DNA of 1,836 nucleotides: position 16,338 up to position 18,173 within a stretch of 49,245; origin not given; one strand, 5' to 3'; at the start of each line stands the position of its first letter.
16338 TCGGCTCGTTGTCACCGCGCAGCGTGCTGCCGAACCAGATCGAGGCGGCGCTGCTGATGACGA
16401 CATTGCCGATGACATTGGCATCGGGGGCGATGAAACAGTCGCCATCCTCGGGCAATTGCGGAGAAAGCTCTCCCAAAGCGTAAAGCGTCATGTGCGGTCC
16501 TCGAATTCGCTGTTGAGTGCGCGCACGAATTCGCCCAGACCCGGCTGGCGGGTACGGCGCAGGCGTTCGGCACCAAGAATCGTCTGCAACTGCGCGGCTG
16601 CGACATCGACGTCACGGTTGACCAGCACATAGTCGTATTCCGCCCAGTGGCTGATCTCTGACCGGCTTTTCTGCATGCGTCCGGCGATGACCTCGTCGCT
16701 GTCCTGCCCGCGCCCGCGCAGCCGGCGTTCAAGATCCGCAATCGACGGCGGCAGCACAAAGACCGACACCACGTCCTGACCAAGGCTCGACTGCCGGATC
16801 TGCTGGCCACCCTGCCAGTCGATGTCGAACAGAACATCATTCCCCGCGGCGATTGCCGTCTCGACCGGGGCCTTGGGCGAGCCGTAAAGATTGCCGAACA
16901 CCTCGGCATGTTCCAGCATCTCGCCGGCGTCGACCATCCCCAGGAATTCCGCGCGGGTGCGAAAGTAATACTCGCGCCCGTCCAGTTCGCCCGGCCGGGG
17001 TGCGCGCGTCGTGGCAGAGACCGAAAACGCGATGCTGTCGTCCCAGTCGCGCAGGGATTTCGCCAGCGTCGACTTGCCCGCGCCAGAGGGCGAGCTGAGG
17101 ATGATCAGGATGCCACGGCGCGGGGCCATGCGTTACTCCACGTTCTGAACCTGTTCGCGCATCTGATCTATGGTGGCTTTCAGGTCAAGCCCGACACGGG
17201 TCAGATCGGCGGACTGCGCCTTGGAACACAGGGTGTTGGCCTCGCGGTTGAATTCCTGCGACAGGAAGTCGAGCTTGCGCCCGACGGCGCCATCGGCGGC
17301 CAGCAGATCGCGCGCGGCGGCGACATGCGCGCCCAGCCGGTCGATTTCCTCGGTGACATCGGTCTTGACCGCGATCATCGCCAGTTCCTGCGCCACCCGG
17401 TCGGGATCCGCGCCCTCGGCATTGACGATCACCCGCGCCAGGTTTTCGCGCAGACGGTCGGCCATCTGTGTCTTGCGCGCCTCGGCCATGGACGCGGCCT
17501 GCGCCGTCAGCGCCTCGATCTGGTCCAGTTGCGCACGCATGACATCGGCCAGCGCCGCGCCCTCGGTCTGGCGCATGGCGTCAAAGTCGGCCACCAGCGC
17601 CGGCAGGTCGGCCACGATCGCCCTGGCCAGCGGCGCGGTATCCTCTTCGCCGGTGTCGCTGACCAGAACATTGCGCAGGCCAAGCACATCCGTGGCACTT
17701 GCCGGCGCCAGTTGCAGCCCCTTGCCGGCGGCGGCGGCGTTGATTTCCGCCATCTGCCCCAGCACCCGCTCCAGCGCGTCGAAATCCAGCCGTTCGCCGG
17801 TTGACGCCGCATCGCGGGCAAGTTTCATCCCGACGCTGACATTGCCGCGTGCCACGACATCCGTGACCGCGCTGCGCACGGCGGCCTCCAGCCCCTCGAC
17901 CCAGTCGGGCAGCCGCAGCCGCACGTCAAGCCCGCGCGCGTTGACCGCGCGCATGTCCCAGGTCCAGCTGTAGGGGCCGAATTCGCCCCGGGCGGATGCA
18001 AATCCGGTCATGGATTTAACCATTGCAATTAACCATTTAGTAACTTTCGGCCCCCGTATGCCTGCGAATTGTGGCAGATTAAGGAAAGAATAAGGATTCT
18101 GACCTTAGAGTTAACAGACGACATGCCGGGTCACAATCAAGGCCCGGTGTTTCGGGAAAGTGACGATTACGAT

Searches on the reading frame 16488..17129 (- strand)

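Call 68: search_protein_families(library=pfam, proteins=[window:16488-17129:-], max_evalue=0.00001)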
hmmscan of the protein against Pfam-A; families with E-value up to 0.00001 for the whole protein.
window:16488-17129:- (213 aa): 1 family
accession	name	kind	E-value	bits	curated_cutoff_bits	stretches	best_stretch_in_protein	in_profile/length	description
PF00625.27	Guanylate_kin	-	1.3e-47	162.3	25.2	1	8-187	4-181/182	Guanylate kinase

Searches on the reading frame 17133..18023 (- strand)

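Call 68: search_protein_families(library=pfam, proteins=[window:17133-18023:-], max_evalue=0.00001)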
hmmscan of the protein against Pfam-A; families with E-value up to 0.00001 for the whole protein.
window:17133-18023:- (296 aa): 2 families
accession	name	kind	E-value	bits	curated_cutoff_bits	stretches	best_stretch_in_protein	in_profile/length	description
PF08340.16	YicC-like_C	-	7.8e-40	136.2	27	1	179-296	4-120/120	Endoribonuclease YicC-like, C-terminal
PF03755.18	YicC-like_N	-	4.4e-31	108.8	25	1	2-159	1-155/156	Endoribonuclease YicC-like, N-terminal region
